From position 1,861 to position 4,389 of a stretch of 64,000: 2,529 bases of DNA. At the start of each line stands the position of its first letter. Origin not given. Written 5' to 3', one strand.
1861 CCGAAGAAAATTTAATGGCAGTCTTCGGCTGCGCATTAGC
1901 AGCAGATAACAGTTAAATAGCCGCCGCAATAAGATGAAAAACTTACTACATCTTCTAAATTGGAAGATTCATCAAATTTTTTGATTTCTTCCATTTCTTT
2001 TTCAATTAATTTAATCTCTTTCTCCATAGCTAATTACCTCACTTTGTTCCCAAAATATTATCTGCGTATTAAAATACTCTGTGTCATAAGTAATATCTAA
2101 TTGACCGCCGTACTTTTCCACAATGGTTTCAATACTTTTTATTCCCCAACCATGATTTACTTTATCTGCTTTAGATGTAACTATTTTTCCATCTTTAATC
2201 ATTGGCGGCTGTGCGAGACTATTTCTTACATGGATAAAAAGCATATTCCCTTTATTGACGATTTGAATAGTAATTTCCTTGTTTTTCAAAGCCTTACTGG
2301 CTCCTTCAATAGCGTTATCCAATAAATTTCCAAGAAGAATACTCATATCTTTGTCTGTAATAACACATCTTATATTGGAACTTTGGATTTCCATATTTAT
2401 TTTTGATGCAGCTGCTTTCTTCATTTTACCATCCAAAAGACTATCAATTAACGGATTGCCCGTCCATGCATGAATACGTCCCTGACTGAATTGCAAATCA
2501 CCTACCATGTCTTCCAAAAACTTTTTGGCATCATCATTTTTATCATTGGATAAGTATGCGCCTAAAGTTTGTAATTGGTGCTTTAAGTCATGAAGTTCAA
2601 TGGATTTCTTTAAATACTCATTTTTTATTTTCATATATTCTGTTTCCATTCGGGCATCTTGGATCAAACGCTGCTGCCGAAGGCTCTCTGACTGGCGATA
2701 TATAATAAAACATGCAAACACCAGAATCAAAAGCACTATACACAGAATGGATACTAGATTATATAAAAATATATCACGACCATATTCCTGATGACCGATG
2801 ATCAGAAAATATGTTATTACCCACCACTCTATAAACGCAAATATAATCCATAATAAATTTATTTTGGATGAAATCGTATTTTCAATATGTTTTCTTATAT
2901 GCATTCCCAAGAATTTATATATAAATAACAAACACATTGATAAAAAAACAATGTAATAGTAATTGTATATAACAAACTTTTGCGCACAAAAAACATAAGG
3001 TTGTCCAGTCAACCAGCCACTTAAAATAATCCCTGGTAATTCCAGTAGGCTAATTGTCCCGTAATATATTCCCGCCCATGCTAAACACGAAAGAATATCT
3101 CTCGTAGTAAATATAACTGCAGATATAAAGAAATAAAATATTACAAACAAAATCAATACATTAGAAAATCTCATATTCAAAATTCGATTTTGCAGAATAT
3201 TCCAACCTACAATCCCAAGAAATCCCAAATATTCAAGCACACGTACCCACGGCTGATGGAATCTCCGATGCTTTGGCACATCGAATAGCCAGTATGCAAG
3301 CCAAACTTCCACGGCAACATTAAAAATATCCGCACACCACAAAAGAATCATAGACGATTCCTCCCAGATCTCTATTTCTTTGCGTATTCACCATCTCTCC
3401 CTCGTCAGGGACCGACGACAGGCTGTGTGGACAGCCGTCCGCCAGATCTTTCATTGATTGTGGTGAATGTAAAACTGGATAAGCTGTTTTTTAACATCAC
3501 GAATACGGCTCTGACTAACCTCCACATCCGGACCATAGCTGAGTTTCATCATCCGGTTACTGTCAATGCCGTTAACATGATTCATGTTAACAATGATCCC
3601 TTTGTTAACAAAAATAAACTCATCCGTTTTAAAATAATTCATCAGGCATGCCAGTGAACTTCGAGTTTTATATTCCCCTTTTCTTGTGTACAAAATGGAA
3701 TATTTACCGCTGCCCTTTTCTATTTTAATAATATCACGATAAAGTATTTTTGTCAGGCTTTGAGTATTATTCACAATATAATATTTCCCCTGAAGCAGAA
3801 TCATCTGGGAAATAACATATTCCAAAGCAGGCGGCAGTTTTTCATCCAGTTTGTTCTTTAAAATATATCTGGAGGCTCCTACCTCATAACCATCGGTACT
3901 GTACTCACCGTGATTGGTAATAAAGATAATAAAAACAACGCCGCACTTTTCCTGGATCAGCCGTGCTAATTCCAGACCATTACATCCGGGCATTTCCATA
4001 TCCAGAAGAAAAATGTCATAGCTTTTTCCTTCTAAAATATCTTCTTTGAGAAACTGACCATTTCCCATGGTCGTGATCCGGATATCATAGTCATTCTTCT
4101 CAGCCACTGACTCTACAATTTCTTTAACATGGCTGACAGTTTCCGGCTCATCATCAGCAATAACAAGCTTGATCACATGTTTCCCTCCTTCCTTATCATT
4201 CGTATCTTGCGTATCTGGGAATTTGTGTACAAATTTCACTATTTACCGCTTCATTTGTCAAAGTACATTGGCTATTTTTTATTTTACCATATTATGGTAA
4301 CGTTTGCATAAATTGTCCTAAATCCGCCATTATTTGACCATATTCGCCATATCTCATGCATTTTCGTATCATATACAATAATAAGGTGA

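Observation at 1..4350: Agr-like quorum-sensing locus in which AgrD/AgrB are replaced by a lanthipeptide precursor and a LanM synthetase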

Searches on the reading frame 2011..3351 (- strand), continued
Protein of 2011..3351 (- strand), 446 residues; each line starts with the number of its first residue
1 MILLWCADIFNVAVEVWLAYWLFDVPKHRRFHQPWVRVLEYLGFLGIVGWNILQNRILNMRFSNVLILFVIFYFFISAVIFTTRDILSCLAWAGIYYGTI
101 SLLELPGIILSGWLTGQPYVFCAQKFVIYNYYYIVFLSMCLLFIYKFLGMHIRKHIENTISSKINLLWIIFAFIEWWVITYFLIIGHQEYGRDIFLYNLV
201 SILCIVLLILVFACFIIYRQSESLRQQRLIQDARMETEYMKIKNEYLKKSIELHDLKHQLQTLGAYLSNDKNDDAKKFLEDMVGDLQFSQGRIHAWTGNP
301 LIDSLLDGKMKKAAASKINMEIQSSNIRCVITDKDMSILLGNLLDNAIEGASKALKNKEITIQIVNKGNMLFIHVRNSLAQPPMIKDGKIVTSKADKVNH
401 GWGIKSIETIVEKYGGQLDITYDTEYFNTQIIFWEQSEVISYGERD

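Call 33: find_related_loci(query=A2, collection=metagenome_contigs, flank=4000)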
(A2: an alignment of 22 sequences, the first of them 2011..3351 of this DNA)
Query A2 (446 aa) in metagenome_contigs; peptide patterns used: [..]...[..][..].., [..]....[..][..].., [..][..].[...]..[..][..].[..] (x = any residue, [..] = any of these).
600 stretches matched a pattern (row limit reached: there are more); 416 encode a relative of the query (tblastn E <= 1e-3); the best 80 are kept; 80 distinct loci.
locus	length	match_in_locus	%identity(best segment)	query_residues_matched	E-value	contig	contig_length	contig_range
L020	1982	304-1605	42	1-433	2e-105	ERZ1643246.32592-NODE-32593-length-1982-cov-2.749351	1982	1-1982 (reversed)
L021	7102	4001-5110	27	63-431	1e-35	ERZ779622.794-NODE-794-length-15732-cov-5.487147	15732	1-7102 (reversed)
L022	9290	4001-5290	26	2-431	5e-35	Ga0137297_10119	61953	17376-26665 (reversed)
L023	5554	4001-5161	26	40-431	2e-34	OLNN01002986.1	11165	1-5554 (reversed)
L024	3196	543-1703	26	40-431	2e-34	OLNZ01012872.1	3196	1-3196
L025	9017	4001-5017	26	95-432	2e-33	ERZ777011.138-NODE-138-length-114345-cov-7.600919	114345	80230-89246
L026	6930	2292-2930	32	222-435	1e-33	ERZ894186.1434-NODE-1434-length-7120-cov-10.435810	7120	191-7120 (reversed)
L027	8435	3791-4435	36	220-432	9e-33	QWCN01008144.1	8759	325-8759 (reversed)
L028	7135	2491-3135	36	220-432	8e-33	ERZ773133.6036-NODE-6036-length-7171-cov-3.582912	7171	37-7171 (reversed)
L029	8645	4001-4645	36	220-432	8e-33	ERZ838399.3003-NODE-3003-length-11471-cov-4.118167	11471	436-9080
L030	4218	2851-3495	36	220-432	7e-33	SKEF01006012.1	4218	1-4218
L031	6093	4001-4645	36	220-432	8e-33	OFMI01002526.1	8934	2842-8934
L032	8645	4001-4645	36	220-432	9e-33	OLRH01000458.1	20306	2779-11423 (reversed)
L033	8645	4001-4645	36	220-432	9e-33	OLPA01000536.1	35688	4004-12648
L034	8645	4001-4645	36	220-432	8e-33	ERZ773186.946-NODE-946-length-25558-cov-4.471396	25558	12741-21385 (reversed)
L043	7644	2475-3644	26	38-431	1e-29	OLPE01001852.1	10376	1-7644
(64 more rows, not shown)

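Call 37: search_protein_families(library=pfam, proteins=[L029:1911-2465:+, L022:2626-3213:+, L043:808-1458:+, L016:6423-6995:+, L029:7545-8069:-, L029:2471-3178:+, L029:3182-4663:+, L029:4799-7492:+, L013:6348-6674:+, L015:11107-11370:+], max_evalue=0.01)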
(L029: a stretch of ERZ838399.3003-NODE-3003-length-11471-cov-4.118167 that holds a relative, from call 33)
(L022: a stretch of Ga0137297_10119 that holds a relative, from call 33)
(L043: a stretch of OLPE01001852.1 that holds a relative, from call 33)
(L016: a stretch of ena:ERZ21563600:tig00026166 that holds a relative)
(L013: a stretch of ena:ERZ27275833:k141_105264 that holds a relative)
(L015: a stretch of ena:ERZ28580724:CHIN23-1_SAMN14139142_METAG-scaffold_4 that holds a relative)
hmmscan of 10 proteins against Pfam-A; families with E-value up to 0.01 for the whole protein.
L029:1911-2465:+ (184 aa): 0 families

L022:2626-3213:+ (195 aa): 0 families

L043:808-1458:+ (216 aa): 0 families

L016:6423-6995:+ (190 aa): 0 families

L029:7545-8069:- (174 aa): 3 families
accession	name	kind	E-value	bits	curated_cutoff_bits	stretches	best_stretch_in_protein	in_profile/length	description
PF04545.22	Sigma70_r4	-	1.1e-05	25.3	24.1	1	130-164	9-43/50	Sigma-70, region 4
PF08281.18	Sigma70_r4_2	-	0.0028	17.7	25.7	1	130-160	15-45/54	Sigma-70, region 4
PF13384.12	HTH_23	-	0.0064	16.7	24.6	0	128-163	3-39/50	Homeodomain-like domain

L029:2471-3178:+ (235 aa): 3 families
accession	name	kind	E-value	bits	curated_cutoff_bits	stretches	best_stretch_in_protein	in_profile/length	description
PF00072.30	Response_reg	-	4.2e-17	62.7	30.2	1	4-116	1-109/111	Response regulator receiver domain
PF04397.21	LytTR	-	4.5e-14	52.9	22.6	1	140-229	3-97/98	LytTr DNA-binding domain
PF21194.3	TadZ-like_ARD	-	0.0062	17.3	27.4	0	2-60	3-58/108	TadZ-like, receiver domain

L029:3182-4663:+ (493 aa): 2 families
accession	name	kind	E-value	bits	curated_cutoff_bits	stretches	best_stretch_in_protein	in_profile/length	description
PF14501.12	HATPase_c_5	-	5.2e-24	84.5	22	1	386-489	1-101/102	GHKL domain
PF02518.31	HATPase_c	-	6.2e-08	33.5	26.4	1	391-476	6-93/111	Histidine kinase-, DNA gyrase B-, and HSP90-like ATPase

L029:4799-7492:+ (897 aa): 2 families
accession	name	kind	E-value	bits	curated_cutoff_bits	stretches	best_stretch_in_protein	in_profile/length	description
PF13575.12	DUF4135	-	2.2e-98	330.3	29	1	63-438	1-377/378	Domain of unknown function (DUF4135)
PF05147.19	LANC_like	-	1.5e-44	152.4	23.2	1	560-896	7-337/350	Lanthionine synthetase C-like protein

L013:6348-6674:+ (108 aa): 0 families

L015:11107-11370:+ (87 aa): 2 families
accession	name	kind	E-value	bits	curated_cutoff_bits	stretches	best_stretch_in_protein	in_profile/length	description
PF01381.28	HTH_3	-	8.6e-09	35.7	23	1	1-46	10-55/55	Helix-turn-helix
PF13560.12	HTH_31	-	0.00052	20.7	27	1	7-45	21-60/64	Helix-turn-helix domain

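Call 43: find_encoding_contigs(protein=P0126, flank=5000, max_places=1)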
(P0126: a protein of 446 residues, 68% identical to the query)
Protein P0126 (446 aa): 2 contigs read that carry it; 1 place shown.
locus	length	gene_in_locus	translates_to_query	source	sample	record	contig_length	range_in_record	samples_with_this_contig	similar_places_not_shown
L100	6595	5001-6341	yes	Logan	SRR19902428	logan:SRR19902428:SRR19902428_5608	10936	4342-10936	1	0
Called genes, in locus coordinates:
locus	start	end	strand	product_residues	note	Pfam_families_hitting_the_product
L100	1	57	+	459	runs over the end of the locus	PF02687:FtsX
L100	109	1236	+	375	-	PF12704:MacB_PCD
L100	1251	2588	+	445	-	PF02687:FtsX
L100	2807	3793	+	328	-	-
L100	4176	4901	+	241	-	PF00072:Response_reg, PF04397:LytTR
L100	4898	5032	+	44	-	-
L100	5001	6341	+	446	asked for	PF14501:HATPase_c_5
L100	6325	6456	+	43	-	-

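Call 44: find_encoding_contigs(protein=P0129, flank=5000, max_places=1)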
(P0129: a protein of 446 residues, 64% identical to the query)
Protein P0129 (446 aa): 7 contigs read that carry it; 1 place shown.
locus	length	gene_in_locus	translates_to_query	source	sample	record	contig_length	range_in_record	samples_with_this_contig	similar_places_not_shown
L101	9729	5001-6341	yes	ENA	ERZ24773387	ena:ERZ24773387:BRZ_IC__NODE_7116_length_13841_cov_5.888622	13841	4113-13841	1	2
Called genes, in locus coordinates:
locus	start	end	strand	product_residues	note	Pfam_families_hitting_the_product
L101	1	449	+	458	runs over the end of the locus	PF02687:FtsX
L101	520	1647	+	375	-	PF12704:MacB_PCD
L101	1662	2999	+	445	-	PF02687:FtsX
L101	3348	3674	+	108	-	-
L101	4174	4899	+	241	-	PF00072:Response_reg, PF04397:LytTR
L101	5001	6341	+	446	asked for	PF14501:HATPase_c_5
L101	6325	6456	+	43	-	-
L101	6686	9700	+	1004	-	PF13575:DUF4135, PF05147:LANC_like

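Call 45: find_encoding_contigs(protein=P0133, flank=5000, max_places=1)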
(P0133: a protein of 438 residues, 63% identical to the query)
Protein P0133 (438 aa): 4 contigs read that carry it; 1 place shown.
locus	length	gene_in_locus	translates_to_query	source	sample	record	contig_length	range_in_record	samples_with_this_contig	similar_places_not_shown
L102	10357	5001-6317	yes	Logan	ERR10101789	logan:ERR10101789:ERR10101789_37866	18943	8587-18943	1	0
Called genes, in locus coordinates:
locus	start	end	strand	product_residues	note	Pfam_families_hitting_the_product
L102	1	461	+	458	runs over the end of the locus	PF02687:FtsX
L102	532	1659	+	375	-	PF12704:MacB_PCD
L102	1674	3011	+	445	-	PF02687:FtsX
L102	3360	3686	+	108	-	-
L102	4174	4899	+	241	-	PF00072:Response_reg, PF04397:LytTR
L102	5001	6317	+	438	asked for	PF14689:SPOB_a (weak), PF14501:HATPase_c_5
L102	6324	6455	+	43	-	-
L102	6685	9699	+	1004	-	PF13575:DUF4135, PF05147:LANC_like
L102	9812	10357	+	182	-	?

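Call 46: find_encoding_contigs(protein=P0134, flank=5000, max_places=1)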
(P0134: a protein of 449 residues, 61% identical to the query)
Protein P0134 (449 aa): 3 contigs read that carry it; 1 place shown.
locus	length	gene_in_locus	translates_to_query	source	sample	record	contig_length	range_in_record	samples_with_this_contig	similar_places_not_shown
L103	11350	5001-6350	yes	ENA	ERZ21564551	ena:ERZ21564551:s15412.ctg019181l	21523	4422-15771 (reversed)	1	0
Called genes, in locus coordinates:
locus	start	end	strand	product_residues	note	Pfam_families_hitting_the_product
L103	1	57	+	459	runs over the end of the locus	PF02687:FtsX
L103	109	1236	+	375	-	PF12704:MacB_PCD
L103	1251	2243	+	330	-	-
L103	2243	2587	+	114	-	PF02687:FtsX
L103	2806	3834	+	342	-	-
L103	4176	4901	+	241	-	PF00072:Response_reg, PF04397:LytTR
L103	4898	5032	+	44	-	-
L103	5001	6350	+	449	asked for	PF14689:SPOB_a (weak), PF14501:HATPase_c_5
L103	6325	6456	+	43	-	-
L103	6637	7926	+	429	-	PF13575:DUF4135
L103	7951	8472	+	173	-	PF13575:DUF4135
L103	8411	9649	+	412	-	PF05147:LANC_like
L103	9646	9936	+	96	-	-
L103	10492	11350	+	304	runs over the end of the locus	PF04551:GcpE, PF26540:GcpE_C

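Call 58: search_solved_structures(query=window:2011-3351:-, max_evalue=0.01)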
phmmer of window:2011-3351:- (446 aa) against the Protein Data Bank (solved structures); distinct sequences matched with E-value up to 0.01: 0.

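Call 60: search_solved_structures(query=A2, max_evalue=1)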
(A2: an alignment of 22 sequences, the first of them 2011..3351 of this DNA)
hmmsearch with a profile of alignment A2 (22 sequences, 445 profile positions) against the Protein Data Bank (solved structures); distinct sequences matched with E-value up to 1: 20.
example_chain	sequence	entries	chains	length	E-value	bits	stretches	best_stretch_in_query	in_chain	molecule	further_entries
6e52_A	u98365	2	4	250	3.3e-10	42.6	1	224-433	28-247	Staphylococcus aureus AgrC histidine kinase module fused to Saccharomyces cerevisiae GCN4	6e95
4bxi_A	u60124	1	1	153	2.9e-07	32.9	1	302-433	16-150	ACCESSORY GENE REGULATOR PROTEIN C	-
3cgy_A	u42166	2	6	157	0.002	20.2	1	299-419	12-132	Virulence sensor histidine kinase phoQ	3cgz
1id0_A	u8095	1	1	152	0.0035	19.4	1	299-418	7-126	PHOQ HISTIDINE KINASE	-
9jfj_A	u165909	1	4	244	0.0094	18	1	268-424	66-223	Sensor histidine kinase ZraS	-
3a0t_A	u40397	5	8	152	0.016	17.2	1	311-418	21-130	Sensor protein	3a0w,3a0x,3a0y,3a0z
4jas_A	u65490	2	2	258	0.018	17.1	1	290-422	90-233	Histidine kinase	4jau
5uht_A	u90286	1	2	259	0.019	17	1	293-422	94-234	Sensor histidine kinase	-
2c2a_A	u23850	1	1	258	0.019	17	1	293-422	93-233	SENSOR HISTIDINE KINASE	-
3dge_A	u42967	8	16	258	0.02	17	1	293-422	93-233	Sensor protein | Histidine kinase | Sensor histidine kinase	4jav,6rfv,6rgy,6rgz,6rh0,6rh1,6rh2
6azr_A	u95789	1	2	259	0.02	16.9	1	292-422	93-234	Sensor histidine kinase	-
4gcz_A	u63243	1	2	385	0.021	16.9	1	329-424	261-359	Blue-light photoreceptor, Sensor protein fixL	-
8a3u_A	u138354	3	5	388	0.022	16.8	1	329-424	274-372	Putative Sensory box protein,Sensor protein FixL | Putative Sensory box protein,Putative Sensory box protein,Sensor protein FixL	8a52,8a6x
8a7f_A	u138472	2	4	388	0.022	16.8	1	329-424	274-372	Putative Sensory box protein,Sensor protein FixL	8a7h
6rh7_A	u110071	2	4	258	0.027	16.5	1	292-422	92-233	Sensor histidine kinase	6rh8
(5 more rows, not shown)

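Call 68: list_cluster_members(proteins=[P0129, P0139, L001:11637-14645:+])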
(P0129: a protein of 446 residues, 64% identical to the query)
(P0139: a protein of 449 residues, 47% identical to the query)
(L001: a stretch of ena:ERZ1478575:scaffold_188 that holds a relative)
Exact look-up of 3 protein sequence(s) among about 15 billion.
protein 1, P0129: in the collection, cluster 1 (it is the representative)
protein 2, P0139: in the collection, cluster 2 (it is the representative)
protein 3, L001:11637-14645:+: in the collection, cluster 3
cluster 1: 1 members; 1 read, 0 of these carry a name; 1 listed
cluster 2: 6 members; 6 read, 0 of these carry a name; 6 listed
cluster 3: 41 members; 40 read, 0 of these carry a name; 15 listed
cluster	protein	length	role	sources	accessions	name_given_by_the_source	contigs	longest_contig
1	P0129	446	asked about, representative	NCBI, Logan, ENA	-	-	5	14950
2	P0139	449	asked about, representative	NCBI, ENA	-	-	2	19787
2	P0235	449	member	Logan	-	-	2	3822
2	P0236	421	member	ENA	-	-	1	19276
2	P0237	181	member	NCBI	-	-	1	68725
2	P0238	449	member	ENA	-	-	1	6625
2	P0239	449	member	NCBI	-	-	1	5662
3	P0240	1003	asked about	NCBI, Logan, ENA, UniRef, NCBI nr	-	-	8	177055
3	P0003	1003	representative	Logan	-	-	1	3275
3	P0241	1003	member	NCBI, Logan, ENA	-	-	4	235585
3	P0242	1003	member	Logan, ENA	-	-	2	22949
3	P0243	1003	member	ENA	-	-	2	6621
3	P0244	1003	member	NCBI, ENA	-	-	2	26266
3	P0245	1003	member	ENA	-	-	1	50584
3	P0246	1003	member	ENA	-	-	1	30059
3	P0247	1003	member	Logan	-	-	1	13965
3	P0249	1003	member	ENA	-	-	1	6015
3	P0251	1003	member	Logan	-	-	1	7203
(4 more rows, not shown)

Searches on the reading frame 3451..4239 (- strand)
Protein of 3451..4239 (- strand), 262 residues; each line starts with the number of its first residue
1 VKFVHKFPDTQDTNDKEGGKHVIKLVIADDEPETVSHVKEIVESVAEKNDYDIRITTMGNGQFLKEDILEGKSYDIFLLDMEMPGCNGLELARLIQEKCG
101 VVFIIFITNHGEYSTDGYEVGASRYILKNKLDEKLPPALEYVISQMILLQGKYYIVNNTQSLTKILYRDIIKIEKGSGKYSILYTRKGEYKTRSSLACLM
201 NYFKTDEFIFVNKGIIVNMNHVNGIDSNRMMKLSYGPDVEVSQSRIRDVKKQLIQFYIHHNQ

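Call 6: search_protein_families(library=pfam, proteins=[window:3451-4239:-], max_evalue=0.01)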
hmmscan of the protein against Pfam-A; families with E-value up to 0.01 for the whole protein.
window:3451-4239:- (262 aa): 2 families
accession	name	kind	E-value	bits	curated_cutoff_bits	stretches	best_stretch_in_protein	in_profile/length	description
PF00072.30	Response_reg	-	5.2e-16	59.2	30.2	1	26-135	2-106/111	Response regulator receiver domain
PF04397.21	LytTR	-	7.5e-12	45.8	22.6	1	162-253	3-97/98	LytTr DNA-binding domain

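Call 7: search_protein_families(library=ncbifam, proteins=[window:3451-4239:-], max_evalue=0.01)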
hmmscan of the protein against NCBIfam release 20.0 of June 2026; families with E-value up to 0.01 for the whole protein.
window:3451-4239:- (262 aa): 57 families (the best 25 are shown)
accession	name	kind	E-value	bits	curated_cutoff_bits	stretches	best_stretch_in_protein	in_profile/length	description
NF010684.1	PRK14084.1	equivalog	1.7e-15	57.5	375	2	24-146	2-119/254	response regulator transcription factor LytR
NF008677.0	PRK11697.1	equivalog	2.4e-10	40.2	246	1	23-250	2-232/238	two-component system response regulator BtsR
NF052445.1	RespRegMctR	equivalog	9.3e-09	35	300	1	23-144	2-120/205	two-component system response regulator MctR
NF053854.1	RespRegPhoBBctds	equivalog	5.5e-08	32.4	270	1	27-128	3-100/225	two-component system response regulator PhoB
NF040689.1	MtrAB_MtrA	equivalog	6.2e-08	32.3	300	1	36-129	8-99/219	MtrAB system response regulator MtrA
NF008034.0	PRK10766.1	equivalog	1.2e-07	31.5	275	1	24-128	4-102/231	two-component system response regulator TorR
NF008378.0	PRK11173.1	equivalog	1.5e-07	31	334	1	24-129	5-104/238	two-component system response regulator ArcA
NF051850.1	RespRegRprY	equivalog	3.5e-07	29.9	370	1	40-145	18-122/234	response regulator transcription factor RprY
NF011896.0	PRK15369.1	equivalog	4.6e-07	29.6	242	1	23-144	4-122/211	two component system response regulator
NF041880.1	EPS_EpsF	equivalog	5.6e-07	28.4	900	1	72-130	38-101/492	response regulator EpsF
NF007005.1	PRK09468.1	equivalog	6.5e-07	29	331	1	24-129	5-105/237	osmolarity response regulator transcription factor OmpR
NF033120.0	vanR_FM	exception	1.3e-06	28.2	460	1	23-128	4-103/231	vancomycin resistance response regulator transcription factor, VanR-F/VanR-M family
NF046022.1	RespRegCpdRBruc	equivalog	1.6e-06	28.1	180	1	24-109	3-81/120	cell cycle two-component system response regulator CpdR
NF007935.0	PRK10651.1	equivalog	1.9e-06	27.3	250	1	24-147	8-128/216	two-component system response regulator NarL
NF007018.1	PRK09483.1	equivalog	2.1e-06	27.5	280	1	72-143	46-119/217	UvrY/SirA/GacA family response regulator transcription factor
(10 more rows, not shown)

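Call 59: search_solved_structures(query=window:3451-4176:-, max_evalue=0.000001)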
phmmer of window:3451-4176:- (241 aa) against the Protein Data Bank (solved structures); distinct sequences matched with E-value up to 0.000001: 8.
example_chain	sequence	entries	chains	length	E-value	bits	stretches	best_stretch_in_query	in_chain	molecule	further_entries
3a0r_B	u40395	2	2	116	8.2e-11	45.2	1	3-113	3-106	Response regulator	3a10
3a0u_A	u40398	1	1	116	1.1e-10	44.7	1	3-113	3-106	Response regulator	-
1a04_A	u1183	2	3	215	2e-08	37.4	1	5-129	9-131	NITRATE/NITRITE RESPONSE REGULATOR PROTEIN NARL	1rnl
1zgz_A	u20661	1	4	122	2.1e-08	37.3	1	4-108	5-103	TorCAD operon transcriptional regulatory protein torR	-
4cbv_A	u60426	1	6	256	1.2e-07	34.8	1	3-232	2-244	COME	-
6m8o_A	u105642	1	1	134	2.5e-07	33.8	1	5-118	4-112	DNA-binding response regulator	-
9xzo_A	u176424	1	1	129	6.4e-07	32.4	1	1-115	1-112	De novo protein M1X0B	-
1nxo_A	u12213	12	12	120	9.5e-07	31.9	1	2-114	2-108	DNA-binding response regulator | Response regulator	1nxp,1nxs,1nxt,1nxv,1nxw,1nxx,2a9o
